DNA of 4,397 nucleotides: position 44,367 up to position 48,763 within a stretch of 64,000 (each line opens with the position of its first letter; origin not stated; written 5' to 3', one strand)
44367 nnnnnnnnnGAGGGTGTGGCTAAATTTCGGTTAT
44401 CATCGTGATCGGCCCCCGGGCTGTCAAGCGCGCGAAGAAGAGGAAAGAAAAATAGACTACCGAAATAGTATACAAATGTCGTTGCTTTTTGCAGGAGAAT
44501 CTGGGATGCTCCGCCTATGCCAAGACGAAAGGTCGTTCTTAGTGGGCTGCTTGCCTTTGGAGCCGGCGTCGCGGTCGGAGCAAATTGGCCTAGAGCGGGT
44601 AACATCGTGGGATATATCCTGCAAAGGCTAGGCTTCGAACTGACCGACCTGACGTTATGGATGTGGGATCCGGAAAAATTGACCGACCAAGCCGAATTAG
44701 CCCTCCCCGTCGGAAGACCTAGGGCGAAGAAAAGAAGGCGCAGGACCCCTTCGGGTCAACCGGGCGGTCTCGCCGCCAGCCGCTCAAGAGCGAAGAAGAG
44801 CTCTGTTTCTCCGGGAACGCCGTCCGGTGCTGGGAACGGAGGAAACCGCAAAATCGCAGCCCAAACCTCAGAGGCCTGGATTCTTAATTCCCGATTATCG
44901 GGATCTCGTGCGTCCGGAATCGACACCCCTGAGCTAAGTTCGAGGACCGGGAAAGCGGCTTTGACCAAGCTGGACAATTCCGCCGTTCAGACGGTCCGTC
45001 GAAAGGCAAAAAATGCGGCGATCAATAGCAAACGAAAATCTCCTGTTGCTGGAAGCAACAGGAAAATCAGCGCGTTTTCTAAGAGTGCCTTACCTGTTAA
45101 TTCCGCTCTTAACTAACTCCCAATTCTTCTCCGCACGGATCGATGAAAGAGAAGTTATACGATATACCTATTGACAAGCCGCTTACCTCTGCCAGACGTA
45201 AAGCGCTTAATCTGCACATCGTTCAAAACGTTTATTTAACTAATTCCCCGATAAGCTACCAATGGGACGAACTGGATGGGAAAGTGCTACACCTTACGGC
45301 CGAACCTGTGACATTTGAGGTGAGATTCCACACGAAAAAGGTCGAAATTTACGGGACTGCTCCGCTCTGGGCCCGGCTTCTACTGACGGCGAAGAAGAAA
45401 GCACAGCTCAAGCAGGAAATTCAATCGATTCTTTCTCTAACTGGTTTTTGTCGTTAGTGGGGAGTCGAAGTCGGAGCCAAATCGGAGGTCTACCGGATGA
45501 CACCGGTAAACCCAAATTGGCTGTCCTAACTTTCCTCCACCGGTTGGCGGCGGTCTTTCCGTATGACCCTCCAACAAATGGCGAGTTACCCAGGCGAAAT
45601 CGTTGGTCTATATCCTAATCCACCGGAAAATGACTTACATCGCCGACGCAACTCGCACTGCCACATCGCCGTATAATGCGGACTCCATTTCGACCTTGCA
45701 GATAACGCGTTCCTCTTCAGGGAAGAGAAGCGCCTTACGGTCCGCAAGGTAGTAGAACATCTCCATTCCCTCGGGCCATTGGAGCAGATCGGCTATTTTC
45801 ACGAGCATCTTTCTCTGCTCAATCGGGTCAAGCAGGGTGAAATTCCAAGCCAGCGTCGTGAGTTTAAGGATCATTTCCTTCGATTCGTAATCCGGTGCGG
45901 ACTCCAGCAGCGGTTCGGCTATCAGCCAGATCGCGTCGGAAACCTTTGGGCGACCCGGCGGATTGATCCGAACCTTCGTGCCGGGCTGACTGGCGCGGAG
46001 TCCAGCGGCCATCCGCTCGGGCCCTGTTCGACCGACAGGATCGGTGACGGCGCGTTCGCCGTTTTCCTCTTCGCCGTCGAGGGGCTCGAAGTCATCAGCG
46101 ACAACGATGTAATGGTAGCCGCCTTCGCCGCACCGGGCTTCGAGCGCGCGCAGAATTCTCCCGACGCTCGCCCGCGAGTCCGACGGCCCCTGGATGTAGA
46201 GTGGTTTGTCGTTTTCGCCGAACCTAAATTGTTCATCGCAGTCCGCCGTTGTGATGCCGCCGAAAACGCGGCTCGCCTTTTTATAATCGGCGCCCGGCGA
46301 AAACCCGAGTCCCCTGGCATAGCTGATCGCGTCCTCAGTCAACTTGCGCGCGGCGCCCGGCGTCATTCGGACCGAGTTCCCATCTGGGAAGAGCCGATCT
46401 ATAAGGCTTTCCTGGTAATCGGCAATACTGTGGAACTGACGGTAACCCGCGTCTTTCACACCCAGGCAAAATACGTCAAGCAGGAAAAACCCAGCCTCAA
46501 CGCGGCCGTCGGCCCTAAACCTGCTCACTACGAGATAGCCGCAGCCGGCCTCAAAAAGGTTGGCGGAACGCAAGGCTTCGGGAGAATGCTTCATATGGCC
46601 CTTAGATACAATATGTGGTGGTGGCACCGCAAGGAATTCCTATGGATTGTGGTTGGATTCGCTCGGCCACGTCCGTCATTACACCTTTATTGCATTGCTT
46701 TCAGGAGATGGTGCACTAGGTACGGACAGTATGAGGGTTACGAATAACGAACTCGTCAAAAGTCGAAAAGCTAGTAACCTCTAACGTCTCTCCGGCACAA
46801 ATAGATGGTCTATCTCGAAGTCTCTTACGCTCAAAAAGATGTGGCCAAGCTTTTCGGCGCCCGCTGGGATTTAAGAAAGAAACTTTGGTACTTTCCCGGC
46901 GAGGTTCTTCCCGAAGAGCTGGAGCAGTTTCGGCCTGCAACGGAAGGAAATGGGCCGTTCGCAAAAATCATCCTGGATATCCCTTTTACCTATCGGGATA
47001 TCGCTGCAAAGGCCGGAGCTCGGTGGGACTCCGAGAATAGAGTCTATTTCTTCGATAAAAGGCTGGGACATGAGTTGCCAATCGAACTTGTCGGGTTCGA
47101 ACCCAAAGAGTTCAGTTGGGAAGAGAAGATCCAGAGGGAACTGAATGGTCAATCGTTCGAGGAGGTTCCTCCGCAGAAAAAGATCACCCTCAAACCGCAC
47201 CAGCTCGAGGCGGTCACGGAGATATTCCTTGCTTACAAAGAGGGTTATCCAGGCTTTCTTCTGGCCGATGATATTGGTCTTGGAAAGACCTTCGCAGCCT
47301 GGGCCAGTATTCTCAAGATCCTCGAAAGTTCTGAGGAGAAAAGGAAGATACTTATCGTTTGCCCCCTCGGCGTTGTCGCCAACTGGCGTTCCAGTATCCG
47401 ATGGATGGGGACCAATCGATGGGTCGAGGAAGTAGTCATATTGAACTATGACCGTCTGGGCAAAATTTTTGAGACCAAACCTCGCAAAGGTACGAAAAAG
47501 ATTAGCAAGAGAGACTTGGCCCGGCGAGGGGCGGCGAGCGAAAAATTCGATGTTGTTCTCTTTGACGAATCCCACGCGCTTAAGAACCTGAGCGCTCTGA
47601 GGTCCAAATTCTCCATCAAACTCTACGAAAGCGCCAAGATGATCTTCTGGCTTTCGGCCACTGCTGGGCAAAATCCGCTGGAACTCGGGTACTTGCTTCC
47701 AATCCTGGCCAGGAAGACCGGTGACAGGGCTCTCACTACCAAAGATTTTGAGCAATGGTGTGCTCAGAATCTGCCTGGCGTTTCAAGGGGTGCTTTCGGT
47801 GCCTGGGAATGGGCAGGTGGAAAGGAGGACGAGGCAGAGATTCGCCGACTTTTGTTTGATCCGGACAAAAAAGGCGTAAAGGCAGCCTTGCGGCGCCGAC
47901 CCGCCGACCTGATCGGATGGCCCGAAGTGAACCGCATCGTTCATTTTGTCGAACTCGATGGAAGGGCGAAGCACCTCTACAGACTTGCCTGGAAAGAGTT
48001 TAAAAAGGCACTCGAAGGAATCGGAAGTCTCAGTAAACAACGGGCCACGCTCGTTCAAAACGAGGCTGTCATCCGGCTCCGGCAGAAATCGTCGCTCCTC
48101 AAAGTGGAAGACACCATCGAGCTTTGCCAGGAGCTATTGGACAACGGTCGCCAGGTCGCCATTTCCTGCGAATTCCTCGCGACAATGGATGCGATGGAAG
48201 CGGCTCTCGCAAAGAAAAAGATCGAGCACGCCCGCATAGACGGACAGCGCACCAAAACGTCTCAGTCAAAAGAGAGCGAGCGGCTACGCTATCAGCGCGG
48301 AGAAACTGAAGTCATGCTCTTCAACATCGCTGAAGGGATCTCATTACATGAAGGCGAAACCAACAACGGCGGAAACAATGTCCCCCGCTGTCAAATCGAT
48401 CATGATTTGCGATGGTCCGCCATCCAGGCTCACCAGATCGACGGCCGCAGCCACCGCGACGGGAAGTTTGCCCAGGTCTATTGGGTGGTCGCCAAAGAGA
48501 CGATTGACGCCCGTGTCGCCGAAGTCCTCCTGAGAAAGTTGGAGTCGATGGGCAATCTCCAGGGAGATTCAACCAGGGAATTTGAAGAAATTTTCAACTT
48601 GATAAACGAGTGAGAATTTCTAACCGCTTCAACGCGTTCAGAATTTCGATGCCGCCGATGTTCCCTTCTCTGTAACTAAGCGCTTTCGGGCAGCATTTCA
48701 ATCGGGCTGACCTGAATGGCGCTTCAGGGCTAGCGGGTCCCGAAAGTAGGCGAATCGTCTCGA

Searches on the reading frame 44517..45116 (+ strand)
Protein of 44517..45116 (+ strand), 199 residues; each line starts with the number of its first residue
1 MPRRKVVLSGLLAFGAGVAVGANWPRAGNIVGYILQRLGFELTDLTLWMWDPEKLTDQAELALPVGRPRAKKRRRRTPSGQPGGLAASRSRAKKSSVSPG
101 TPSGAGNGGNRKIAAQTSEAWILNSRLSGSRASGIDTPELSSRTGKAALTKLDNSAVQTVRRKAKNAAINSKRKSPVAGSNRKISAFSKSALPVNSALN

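Call 44: search_protein_families(library=pfam, proteins=[window:44517-45116:+], max_evalue=0.001)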
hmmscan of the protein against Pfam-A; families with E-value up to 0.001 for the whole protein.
window:44517-45116:+ (199 aa): 0 families

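Call 49: search_protein_families(library=pfam, proteins=[window:44517-45116:+], max_evalue=5)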
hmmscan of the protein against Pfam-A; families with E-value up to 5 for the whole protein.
window:44517-45116:+ (199 aa): 1 family
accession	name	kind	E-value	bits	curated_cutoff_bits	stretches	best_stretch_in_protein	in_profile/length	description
PF05084.19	GRA6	-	0.042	14.3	27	1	95-160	46-108/186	Granule antigen protein (GRA6)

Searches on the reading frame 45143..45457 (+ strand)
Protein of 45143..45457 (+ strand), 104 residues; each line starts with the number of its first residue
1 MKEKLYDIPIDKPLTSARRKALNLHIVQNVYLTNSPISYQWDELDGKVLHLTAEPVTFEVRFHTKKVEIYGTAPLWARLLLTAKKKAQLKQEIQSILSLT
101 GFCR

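Call 44: search_protein_families(library=pfam, proteins=[window:45143-45457:+], max_evalue=0.001)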
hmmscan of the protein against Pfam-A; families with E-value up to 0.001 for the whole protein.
window:45143-45457:+ (104 aa): 0 families

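Call 49: search_protein_families(library=pfam, proteins=[window:45143-45457:+], max_evalue=5)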
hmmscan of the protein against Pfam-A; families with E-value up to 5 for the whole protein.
window:45143-45457:+ (104 aa): 1 family
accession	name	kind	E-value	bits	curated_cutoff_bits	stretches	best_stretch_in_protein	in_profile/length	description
PF02944.25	BESS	-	0.061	13.6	21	1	81-97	17-33/35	BESS motif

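Call 51: search_protein_families(library=ncbifam, proteins=[window:45143-45457:+], max_evalue=0.01)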
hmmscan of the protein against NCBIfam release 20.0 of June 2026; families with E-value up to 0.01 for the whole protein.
window:45143-45457:+ (104 aa): 0 families

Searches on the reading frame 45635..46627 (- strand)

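Call 44: search_protein_families(library=pfam, proteins=[window:45635-46627:-], max_evalue=0.001)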
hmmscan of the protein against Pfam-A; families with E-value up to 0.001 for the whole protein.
window:45635-46627:- (330 aa): 0 families

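Call 49: search_protein_families(library=pfam, proteins=[window:45635-46627:-], max_evalue=5)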
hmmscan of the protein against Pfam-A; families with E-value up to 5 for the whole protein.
window:45635-46627:- (330 aa): 1 family
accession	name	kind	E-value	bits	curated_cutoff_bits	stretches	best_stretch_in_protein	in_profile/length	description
PF14909.12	SPATA6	-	0.031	14.7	27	0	66-102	86-122/139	Spermatogenesis-assoc protein 6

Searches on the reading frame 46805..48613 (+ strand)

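Call 44: search_protein_families(library=pfam, proteins=[window:46805-48613:+], max_evalue=0.001)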
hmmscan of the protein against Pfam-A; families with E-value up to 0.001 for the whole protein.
window:46805-48613:+ (602 aa): 6 families
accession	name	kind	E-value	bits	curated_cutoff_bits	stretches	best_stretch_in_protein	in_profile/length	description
PF18974.5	DUF5710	-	3e-21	75.3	26.5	2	1-44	1-44/44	Domain of unknown function (DUF5710)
PF00176.29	SNF2-rel_dom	-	1.8e-15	57.2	24.9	1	132-409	1-268/290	SNF2-related domain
PF04851.21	ResIII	-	1.3e-10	41.9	22.5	1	126-287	1-162/164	Type III restriction enzyme, res subunit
PF13871.12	Helicase_C_4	-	2.8e-06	27.7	30.5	1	481-592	42-155/271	C-terminal domain on Strawberry notch homologue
PF00270.35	DEAD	-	4.4e-05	23.7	26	0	131-291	2-164/167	DEAD/DEAH box helicase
PF00271.37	Helicase_C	-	0.0001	23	23.5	1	439-553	4-110/110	Helicase conserved C-terminal domain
